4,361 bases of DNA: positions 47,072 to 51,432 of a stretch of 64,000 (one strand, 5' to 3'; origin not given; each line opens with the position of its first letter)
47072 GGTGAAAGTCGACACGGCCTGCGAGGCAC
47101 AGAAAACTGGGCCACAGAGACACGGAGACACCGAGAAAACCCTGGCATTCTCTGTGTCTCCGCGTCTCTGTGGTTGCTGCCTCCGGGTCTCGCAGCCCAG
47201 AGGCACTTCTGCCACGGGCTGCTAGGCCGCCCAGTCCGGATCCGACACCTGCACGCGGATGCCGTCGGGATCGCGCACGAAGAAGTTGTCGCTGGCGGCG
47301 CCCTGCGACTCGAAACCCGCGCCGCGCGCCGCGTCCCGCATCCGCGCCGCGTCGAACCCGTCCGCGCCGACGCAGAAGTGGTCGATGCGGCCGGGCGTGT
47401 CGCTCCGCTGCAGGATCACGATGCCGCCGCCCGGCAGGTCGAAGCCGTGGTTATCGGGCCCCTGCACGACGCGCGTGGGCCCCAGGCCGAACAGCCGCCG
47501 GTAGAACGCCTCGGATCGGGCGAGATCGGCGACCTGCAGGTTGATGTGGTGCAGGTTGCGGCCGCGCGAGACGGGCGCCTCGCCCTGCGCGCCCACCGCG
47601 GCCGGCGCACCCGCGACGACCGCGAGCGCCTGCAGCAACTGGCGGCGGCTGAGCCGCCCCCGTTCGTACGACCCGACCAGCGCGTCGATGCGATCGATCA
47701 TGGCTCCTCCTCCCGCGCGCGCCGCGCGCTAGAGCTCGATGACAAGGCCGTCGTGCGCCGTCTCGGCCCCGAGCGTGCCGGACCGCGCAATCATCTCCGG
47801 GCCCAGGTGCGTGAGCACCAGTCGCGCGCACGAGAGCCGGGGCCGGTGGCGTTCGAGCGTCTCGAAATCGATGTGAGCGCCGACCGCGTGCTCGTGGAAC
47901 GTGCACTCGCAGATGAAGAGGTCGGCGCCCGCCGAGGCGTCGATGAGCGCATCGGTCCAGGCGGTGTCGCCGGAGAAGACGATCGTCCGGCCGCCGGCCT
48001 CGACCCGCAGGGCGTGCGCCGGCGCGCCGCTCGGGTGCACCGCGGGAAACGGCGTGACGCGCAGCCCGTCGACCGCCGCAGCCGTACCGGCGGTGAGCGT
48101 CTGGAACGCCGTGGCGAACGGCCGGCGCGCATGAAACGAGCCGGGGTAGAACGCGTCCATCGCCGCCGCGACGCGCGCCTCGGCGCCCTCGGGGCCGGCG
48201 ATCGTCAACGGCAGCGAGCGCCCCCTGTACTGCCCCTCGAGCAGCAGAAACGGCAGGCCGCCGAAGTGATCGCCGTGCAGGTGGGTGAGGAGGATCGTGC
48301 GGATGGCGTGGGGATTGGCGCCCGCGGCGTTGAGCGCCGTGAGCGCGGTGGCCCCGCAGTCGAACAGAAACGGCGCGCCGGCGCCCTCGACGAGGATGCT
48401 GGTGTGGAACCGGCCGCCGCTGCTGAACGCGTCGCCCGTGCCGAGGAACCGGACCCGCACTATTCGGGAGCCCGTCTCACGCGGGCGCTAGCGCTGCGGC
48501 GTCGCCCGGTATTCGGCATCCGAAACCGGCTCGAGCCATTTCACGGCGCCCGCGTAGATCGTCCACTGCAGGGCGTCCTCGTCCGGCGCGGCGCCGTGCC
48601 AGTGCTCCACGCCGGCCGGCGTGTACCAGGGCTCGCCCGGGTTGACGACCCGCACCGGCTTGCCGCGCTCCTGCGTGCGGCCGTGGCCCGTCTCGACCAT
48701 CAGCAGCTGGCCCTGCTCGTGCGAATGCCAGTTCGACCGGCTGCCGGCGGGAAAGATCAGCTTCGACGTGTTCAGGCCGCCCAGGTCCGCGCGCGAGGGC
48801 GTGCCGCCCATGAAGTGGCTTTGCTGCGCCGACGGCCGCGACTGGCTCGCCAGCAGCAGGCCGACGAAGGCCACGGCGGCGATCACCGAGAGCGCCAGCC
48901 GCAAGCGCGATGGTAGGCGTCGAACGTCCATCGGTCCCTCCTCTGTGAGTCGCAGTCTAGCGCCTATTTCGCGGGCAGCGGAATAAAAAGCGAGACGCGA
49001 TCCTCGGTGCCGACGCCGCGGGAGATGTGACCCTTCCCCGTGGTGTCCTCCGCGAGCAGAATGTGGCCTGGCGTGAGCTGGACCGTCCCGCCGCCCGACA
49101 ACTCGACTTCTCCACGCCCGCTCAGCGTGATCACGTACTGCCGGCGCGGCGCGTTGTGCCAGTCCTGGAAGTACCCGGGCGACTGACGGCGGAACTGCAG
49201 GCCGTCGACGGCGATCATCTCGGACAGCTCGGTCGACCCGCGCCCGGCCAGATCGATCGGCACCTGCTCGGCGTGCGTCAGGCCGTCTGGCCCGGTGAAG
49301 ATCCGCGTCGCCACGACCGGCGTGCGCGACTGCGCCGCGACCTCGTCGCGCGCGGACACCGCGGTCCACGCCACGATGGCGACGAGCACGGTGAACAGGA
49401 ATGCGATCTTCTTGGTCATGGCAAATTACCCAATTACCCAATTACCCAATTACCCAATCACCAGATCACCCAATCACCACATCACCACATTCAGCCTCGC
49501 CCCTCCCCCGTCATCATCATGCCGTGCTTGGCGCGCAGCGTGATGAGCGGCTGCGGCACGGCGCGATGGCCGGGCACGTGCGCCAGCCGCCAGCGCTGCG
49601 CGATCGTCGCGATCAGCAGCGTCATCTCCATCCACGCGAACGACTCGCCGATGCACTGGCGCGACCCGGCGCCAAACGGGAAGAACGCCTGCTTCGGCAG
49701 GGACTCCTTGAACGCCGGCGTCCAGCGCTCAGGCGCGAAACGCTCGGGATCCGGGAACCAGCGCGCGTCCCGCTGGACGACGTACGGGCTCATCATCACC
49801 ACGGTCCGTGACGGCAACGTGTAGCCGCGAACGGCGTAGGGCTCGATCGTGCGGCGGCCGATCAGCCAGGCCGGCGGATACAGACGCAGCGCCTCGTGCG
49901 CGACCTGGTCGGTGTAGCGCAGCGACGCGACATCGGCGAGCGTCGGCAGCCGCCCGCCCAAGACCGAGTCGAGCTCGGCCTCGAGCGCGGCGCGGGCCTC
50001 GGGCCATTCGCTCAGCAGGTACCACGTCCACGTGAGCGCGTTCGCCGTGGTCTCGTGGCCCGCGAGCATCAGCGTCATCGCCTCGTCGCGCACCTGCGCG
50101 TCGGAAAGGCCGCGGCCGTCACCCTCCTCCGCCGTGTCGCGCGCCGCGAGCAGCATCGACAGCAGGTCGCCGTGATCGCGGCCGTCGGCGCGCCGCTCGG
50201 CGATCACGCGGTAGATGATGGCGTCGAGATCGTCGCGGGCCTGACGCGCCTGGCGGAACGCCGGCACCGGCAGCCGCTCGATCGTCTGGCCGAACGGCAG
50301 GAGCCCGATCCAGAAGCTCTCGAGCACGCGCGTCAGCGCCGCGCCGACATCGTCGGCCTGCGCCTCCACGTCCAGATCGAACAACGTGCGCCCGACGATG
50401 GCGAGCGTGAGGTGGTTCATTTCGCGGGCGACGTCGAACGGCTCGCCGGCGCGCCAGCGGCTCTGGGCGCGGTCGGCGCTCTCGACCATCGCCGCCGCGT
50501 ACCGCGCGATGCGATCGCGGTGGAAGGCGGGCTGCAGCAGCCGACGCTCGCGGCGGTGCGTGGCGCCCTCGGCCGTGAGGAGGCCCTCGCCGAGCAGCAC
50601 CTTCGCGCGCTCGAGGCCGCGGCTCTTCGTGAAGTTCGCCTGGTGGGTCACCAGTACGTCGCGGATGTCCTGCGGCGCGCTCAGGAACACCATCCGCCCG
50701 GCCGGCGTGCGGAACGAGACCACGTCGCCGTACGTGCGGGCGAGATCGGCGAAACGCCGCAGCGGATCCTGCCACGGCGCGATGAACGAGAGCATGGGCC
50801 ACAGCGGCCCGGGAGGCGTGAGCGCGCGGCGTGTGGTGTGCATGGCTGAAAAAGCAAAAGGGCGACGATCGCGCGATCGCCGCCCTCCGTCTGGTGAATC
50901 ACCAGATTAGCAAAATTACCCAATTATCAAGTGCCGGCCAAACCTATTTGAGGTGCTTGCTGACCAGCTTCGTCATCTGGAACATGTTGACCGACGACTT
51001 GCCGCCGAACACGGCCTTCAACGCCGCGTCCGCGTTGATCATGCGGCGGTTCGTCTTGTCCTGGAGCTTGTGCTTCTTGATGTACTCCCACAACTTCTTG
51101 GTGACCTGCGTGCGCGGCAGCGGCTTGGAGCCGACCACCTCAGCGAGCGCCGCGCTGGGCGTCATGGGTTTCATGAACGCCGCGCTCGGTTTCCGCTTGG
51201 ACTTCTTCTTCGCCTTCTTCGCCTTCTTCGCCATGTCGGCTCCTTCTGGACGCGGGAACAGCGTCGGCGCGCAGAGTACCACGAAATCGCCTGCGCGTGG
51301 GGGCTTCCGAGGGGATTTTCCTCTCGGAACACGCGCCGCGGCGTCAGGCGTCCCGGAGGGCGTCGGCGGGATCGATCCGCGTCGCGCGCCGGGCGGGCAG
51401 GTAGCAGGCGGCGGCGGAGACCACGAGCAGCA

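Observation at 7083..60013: A family of phase-regular 7-9 nt tandem arrays fills intercistronic spacers and is G-rich on the sense strand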

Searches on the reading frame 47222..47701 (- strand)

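Call 8: search_protein_families(library=pfam, proteins=[window:47222-47701:-])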
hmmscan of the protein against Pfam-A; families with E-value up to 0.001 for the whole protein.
window:47222-47701:- (159 aa): 4 families
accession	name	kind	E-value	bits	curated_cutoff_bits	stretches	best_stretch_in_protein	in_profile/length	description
PF00903.31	Glyoxalase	-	6.1e-09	36.7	20.6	1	50-152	2-121/121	Glyoxalase/Bleomycin resistance protein/Dioxygenase superfamily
PF18029.7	Glyoxalase_6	-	6.8e-06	27.1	23.6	1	53-152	2-105/106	Glyoxalase-like domain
PF22677.2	Ble-like_N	-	0.00011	22.3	24.5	1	52-73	4-25/41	Bleomycin resistance protein-like N-terminal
PF13669.12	Glyoxalase_4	-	0.00027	21.6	27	0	51-127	1-90/109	Glyoxalase/Bleomycin resistance protein/Dioxygenase superfamily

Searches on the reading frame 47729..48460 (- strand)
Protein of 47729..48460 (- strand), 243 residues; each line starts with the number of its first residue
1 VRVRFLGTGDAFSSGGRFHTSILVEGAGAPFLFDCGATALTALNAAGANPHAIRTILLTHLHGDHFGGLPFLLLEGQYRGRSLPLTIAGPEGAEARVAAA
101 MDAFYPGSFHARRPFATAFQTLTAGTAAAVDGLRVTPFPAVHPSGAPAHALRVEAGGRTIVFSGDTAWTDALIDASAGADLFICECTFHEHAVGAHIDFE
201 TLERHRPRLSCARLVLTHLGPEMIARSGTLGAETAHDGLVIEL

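Call 8: search_protein_families(library=pfam, proteins=[window:47729-48460:-])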
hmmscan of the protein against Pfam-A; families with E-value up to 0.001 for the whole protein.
window:47729-48460:- (243 aa): 3 families
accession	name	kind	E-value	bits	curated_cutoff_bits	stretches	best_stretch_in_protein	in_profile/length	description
PF12706.13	Lactamase_B_2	-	2.7e-19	70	27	1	31-218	3-199/200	Beta-lactamase superfamily domain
PF00753.33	Lactamase_B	-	1.4e-18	68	22.7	1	15-180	2-162/196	Metallo-beta-lactamase superfamily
PF23023.1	Anti-Pycsar_Apyc1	-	3.4e-09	37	50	1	2-72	4-73/250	Anti-Pycsar protein Apyc1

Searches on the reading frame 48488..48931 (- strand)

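Call 8: search_protein_families(library=pfam, proteins=[window:48488-48931:-])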
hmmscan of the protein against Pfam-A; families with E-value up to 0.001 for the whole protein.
window:48488-48931:- (147 aa): 1 family
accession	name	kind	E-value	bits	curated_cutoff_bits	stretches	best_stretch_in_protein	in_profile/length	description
PF07883.17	Cupin_2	-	2.5e-10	40.4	27.2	1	59-121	4-64/70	Cupin domain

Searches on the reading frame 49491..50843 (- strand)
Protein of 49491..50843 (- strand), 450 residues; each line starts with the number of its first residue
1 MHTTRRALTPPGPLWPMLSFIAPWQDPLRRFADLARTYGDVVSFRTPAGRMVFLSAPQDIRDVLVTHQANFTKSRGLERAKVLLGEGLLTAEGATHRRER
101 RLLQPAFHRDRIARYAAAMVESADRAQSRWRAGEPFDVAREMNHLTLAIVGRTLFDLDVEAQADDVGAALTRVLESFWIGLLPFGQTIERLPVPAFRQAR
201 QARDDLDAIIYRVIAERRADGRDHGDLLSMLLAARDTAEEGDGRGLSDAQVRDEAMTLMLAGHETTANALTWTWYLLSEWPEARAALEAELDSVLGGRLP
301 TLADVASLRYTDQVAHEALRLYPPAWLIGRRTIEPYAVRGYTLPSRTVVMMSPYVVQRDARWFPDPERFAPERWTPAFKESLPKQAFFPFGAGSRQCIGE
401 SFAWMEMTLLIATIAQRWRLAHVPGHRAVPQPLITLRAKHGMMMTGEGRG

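Call 7: search_protein_families(library=pfam, proteins=[window:49491-50843:-])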
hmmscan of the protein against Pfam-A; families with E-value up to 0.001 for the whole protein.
window:49491-50843:- (450 aa): 1 family
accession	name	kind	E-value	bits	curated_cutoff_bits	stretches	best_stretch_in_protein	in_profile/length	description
PF00067.27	p450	-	2e-86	291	22.8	1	11-427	6-441/462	Cytochrome P450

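Call 9: find_encoding_contigs(protein=window:49491-50843:-, flank=10000, max_places=6)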
Protein window:49491-50843:- (450 aa): no gene with exactly this product is on record in the collection.

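Call 33: find_homologous_proteins(query=window:49491-50843:-, max_evalue=1e-50)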
Query window:49491-50843:- (450 aa): 7997 proteins with E <= 1e-50 among 8000 candidates; the best 120 are listed.
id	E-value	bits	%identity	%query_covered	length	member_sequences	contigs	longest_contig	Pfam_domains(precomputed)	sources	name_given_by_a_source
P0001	0.0e+0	1014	100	100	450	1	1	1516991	PF00067.28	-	-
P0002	2.9e-240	816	81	99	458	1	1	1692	PF00067.28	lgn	-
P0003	1.8e-216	737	76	97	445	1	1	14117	PF00067.28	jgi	jgi:cytochrome P450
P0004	1.8e-213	727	76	96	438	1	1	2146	PF00067.28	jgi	jgi:cytochrome P450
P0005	5.6e-207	706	73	96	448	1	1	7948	PF00067.28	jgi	jgi:cytochrome P450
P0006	2.2e-191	655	66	99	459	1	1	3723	PF00067.28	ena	-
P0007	5.2e-190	650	67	99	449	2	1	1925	PF00067.28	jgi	jgi:cytochrome P450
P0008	1.4e-188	645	65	100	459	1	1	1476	PF00067.28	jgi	-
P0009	1.4e-186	639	67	98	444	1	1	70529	PF00067.28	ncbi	ncbi:MAG: cytochrome P450 [Betaproteobacteria bacterium]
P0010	4.1e-184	631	63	99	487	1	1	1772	PF00067.28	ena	-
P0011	1.1e-182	626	63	98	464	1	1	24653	PF00067.28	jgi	jgi:cytochrome P450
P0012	8.4e-182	623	63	98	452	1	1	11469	PF00067.28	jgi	jgi:cytochrome P450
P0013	9.3e-182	623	63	96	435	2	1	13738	PF00067.28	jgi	jgi:cytochrome P450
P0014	1.8e-181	622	63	98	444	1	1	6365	PF00067.28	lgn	-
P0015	1.9e-181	622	63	98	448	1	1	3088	PF00067.28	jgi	jgi:cytochrome P450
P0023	8.1e-181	620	63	97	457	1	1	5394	PF00067.28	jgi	jgi:cytochrome P450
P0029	1.7e-180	619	63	97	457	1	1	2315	PF00067.28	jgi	jgi:cytochrome P450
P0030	2.0e-180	619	63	97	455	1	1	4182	PF00067.28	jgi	jgi:cytochrome P450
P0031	2.1e-180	618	64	96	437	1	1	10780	PF00067.28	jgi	jgi:cytochrome P450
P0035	1.1e-179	616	63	98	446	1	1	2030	PF00067.28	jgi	jgi:cytochrome P450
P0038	1.5e-179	616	63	98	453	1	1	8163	PF00067.28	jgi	jgi:cytochrome P450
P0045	2.9e-179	615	63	98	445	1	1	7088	PF00067.28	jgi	jgi:cytochrome P450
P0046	3.3e-179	614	63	98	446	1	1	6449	PF00067.28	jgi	jgi:cytochrome P450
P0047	3.5e-179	614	64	96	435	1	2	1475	PF00067.28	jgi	jgi:cytochrome P450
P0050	4.5e-179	614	63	98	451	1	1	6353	PF00067.28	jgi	jgi:cytochrome P450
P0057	7.5e-179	613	62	98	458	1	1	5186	PF00067.28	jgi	jgi:cytochrome P450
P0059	9.0e-179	613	64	95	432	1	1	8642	PF00067.28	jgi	jgi:cytochrome P450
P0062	1.5e-178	612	62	95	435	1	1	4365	PF00067.28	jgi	jgi:cytochrome P450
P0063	1.5e-178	612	64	98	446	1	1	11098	PF00067.28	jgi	jgi:cytochrome P450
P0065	1.5e-178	612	62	98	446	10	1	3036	PF00067.28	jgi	jgi:cytochrome P450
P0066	1.7e-178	612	62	98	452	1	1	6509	PF00067.28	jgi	jgi:cytochrome P450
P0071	2.3e-178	612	62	95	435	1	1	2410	PF00067.28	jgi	jgi:cytochrome P450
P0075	2.7e-178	611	62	98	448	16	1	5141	PF00067.28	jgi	jgi:cytochrome P450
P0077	3.2e-178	611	62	98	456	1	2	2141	PF00067.28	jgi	jgi:cytochrome P450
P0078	3.5e-178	611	65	95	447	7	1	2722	PF00067.28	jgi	jgi:cytochrome P450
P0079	3.5e-178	611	61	98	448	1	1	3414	PF00067.28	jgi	jgi:cytochrome P450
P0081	3.7e-178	611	62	98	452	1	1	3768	PF00067.28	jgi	jgi:cytochrome P450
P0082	3.8e-178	611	65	93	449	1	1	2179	PF00067.28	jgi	jgi:cytochrome P450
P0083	4.2e-178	611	63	97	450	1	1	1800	PF00067.28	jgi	jgi:cytochrome P450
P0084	4.2e-178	611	62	98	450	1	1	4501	PF00067.28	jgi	jgi:cytochrome P450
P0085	4.5e-178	611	62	100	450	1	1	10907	PF00067.28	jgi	jgi:cytochrome P450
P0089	6.3e-178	610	63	98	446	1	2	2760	PF00067.28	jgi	jgi:cytochrome P450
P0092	9.3e-178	610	62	98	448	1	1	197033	PF00067.28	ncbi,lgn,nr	ncbi:MAG TPA: cytochrome P450 [Vicinamibacterales bacterium]|nr:cytochrome P450 [Vicinamibacterales 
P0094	9.4e-178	610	63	98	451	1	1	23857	PF00067.28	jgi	jgi:cytochrome P450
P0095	9.5e-178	610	61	98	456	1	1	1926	PF00067.28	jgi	jgi:cytochrome P450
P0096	9.6e-178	610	63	98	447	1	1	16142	PF00067.28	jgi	jgi:cytochrome P450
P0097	1.0e-177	610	66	94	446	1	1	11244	PF00067.28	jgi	jgi:cytochrome P450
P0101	1.5e-177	609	62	95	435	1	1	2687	PF00067.28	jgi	jgi:cytochrome P450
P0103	1.5e-177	609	62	97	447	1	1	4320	PF00067.28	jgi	jgi:cytochrome P450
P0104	1.5e-177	609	63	98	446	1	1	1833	PF00067.28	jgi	jgi:cytochrome P450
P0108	1.7e-177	609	62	98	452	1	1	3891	PF00067.28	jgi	jgi:cytochrome P450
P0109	1.8e-177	609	62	98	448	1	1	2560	PF00067.28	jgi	jgi:cytochrome P450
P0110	2.1e-177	609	62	98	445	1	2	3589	PF00067.28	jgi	jgi:cytochrome P450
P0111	2.4e-177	608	62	95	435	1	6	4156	PF00067.28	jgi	jgi:cytochrome P450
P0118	4.2e-177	608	64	98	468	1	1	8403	PF00067.28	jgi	jgi:cytochrome P450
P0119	4.3e-177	608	63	98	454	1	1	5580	PF00067.28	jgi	jgi:cytochrome P450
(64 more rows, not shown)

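Call 34: find_encoding_contigs(protein=P0003, flank=10000, max_places=2)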
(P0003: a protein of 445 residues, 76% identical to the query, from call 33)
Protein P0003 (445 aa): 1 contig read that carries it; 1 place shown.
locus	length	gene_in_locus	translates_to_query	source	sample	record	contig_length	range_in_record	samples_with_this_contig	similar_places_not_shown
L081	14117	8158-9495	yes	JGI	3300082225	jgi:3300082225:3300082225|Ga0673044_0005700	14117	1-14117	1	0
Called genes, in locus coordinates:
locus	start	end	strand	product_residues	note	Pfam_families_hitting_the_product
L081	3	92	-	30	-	?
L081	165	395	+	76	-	-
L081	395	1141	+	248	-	PF00106:adh_short, PF01370:Epimerase (weak), PF08659:KR, PF13460:NAD_binding_10, PF13561:adh_short_C2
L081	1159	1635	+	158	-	-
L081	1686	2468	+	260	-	-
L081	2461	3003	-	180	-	-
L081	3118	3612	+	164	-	PF00583:Acetyltransf_1, PF13673:Acetyltransf_10 (weak), PF13508:Acetyltransf_7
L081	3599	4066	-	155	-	PF08534:Redoxin, PF00578:AhpC-TSA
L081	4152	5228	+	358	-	PF25046:DUF7790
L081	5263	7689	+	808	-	PF12704:MacB_PCD, PF02687:FtsX, PF12704:MacB_PCD, PF02687:FtsX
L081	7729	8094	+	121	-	PF02201:SWIB, PF26291:SWIB_eIF2D (weak)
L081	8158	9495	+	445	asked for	PF00067:p450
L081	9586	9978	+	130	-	-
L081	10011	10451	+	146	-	PF07883:Cupin_2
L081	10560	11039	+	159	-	PF00903:Glyoxalase, PF18029:Glyoxalase_6 (weak)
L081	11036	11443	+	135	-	PF00903:Glyoxalase, PF18029:Glyoxalase_6 (weak)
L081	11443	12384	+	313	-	PF01553:Acyltransferase (weak)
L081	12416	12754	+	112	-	PF14342:DUF4396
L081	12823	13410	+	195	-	PF09335:VTT_dom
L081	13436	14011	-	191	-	PF06736:TMEM175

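Call 35: find_encoding_contigs(protein=P0005, flank=10000, max_places=2)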
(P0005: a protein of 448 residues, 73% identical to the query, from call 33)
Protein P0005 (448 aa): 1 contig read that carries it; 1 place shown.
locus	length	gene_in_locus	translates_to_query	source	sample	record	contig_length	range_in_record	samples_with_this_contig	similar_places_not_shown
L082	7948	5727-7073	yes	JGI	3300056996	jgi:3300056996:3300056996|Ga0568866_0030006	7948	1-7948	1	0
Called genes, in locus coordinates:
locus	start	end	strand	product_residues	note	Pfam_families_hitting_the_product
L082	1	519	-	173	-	?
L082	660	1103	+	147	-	PF00583:Acetyltransf_1, PF13673:Acetyltransf_10 (weak), PF13508:Acetyltransf_7, PF08445:FR47 (weak)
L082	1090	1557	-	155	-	PF08534:Redoxin, PF00578:AhpC-TSA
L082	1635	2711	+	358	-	PF25046:DUF7790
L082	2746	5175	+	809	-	PF12704:MacB_PCD, PF02687:FtsX, PF12704:MacB_PCD, PF02687:FtsX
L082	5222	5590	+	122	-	PF02201:SWIB, PF26291:SWIB_eIF2D (weak)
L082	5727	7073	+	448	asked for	PF00067:p450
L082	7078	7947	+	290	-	?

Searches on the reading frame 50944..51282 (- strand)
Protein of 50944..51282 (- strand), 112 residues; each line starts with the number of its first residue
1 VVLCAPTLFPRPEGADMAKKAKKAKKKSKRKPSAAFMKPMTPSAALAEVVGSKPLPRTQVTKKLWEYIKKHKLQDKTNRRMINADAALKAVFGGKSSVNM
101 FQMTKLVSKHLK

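Call 8: search_protein_families(library=pfam, proteins=[window:50944-51282:-])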
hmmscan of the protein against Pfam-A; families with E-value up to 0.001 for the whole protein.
window:50944-51282:- (112 aa): 1 family
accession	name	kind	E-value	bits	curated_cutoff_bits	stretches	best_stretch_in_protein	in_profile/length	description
PF02201.23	SWIB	-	6.5e-31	106.4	25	1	38-111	1-74/74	SWIB/MDM2 domain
